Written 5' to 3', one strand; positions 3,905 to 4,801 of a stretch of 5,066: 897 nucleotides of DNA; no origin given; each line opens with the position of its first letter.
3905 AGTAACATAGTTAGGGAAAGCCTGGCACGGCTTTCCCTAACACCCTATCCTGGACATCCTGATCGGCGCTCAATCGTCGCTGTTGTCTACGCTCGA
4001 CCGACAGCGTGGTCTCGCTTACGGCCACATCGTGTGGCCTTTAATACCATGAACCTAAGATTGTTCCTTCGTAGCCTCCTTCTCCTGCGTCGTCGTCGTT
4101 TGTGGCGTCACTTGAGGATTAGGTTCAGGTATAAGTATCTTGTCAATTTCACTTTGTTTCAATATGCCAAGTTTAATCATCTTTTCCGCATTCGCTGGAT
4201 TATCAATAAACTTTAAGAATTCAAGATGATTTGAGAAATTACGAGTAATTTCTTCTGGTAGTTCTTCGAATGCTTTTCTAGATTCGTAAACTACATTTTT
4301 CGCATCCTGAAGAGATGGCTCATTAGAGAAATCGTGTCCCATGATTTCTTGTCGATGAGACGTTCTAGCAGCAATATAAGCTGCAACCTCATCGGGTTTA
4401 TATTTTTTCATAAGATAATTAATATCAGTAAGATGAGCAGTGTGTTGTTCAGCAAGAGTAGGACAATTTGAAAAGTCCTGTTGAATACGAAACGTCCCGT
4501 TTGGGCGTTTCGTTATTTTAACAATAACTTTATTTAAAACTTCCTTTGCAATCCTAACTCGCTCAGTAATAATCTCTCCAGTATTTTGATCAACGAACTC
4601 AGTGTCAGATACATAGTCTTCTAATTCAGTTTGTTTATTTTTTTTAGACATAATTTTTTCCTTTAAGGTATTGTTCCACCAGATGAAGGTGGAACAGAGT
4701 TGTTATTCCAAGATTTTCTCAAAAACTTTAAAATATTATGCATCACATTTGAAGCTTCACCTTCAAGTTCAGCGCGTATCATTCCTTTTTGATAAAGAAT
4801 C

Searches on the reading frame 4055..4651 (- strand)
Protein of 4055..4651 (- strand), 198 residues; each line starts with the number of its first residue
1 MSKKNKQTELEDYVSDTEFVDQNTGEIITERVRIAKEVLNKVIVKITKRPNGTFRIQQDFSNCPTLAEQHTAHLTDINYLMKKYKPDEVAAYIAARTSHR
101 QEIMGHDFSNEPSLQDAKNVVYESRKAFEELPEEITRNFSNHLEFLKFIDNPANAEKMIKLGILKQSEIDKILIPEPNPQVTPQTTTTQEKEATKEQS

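Call 10: find_related_loci(query=window:4055-4651:-, collection=viral_contigs, flank=5000)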
Query window:4055-4651:- (198 aa) in viral_contigs; peptide patterns used: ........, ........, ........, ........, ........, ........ (x = any residue, [..] = any of these).
13 stretches matched a pattern; 4 encode a relative of the query (tblastn E <= 1e-3); 4 distinct loci.
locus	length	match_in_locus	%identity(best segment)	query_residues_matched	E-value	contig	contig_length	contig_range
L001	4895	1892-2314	69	39-178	2e-68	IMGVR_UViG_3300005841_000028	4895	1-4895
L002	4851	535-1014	63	24-189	2e-66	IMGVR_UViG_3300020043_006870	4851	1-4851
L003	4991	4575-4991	57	14-156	4e-53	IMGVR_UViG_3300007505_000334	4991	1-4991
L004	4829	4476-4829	64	4-125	3e-50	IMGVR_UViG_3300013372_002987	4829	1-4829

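Call 53: search_protein_families(library=pfam, max_evalue=1, proteins=[window:4055-4651:-])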
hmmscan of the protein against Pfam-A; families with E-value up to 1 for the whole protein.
window:4055-4651:- (198 aa): 2 families
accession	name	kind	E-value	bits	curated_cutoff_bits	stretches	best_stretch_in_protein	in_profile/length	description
PF09675.16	Chlamy_scaf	-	7.7e-20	71.8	25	1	60-185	11-127/134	Chlamydia-phage Chp2 scaffold (Chlamy_scaf)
PF07200.18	Mod_r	-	0.014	15.8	30.1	0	6-91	14-98/146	Modifier of rudimentary (Mod(r)) protein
